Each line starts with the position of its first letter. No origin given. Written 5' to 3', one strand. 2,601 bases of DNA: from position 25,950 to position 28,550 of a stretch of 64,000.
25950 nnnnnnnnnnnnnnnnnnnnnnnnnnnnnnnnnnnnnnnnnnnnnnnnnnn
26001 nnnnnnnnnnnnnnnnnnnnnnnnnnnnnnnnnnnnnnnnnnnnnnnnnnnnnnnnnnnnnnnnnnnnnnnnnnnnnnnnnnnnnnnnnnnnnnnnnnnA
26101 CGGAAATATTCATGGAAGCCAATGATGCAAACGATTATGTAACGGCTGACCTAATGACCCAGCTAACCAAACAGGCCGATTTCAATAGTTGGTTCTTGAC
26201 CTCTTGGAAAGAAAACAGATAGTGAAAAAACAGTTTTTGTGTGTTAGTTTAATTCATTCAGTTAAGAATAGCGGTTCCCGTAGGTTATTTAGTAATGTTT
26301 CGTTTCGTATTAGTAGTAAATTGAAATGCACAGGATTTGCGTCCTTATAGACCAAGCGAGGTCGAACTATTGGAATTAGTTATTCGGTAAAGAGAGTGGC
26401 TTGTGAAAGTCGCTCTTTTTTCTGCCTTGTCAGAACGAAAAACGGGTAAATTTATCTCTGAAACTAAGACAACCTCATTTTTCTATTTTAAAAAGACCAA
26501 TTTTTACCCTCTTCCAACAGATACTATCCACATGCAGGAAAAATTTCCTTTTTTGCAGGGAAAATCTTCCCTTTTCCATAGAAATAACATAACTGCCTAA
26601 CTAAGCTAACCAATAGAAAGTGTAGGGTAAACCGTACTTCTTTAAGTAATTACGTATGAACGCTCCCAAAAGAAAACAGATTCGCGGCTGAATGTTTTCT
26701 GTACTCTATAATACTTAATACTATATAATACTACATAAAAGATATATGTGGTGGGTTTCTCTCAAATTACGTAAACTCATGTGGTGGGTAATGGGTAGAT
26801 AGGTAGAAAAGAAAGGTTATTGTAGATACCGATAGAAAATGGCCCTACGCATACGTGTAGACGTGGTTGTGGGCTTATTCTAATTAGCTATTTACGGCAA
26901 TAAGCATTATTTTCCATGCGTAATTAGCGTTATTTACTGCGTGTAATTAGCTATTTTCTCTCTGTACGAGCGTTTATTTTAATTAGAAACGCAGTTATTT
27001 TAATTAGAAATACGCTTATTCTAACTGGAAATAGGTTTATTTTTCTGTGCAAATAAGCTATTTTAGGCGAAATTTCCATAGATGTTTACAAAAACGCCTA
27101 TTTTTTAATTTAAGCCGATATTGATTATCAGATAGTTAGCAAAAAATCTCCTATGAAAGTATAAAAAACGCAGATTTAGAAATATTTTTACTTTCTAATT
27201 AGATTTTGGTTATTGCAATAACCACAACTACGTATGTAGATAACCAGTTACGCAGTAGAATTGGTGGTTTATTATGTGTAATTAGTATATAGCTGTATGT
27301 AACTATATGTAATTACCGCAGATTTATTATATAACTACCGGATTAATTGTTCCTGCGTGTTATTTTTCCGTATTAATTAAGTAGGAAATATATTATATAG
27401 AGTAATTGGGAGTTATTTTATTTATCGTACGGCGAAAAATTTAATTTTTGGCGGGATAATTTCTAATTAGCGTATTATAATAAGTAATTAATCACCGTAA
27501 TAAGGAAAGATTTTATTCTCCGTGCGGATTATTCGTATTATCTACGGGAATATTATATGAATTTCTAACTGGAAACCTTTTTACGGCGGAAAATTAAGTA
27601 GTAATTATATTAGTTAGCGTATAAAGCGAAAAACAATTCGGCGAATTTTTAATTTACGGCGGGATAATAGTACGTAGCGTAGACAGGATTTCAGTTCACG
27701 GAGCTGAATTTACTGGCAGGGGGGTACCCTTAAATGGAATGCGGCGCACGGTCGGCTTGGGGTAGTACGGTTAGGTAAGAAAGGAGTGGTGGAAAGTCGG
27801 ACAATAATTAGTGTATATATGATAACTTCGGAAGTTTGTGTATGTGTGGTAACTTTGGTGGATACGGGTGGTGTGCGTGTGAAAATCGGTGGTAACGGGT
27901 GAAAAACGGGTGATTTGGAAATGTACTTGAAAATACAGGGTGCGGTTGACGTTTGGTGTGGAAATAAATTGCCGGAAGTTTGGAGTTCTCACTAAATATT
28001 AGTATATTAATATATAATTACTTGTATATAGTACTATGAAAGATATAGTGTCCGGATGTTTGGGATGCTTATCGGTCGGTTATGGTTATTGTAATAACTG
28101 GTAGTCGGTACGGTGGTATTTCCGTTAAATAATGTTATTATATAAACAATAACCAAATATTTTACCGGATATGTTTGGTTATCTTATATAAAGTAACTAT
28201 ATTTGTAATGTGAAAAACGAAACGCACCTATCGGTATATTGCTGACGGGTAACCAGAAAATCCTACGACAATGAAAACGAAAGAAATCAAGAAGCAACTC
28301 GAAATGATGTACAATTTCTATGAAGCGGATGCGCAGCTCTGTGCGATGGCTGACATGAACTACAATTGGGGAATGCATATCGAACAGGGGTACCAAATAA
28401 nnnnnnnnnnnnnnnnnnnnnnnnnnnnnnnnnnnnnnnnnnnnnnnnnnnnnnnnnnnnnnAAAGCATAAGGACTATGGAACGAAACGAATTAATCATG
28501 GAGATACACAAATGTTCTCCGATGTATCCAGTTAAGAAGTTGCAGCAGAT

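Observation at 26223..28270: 2-kb ORF-free, repeat-dense gap in an otherwise gene-saturated phage genome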

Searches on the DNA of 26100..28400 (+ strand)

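Call 9: search_dna_similar(query=window:26223-28270:+, collection=phages, mode=distant, max_rows=30)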
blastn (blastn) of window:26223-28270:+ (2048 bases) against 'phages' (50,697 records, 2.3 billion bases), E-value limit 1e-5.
Records with a match: 1; places in all: 3; records where one place covers at least 80% of the query: 0.
Best place of each record, by identity: >=99% 1.
By first word of the organism name: Bacteroides 1.
By host as written in the record: Bacteroides salyersiae BSC162 1.
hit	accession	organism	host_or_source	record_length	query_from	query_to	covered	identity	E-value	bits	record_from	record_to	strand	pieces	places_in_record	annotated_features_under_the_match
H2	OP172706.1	Bacteroides phage BS162P1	Bacteroides salyersiae BSC162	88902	1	1222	60%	99.7%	0e+0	2186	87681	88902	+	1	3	none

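Call 99: search_rna_families(source=window, start=26100, end=28400, threshold=evalue, max_evalue=1)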
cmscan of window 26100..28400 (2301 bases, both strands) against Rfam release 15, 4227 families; matches with E-value up to 1: 0.
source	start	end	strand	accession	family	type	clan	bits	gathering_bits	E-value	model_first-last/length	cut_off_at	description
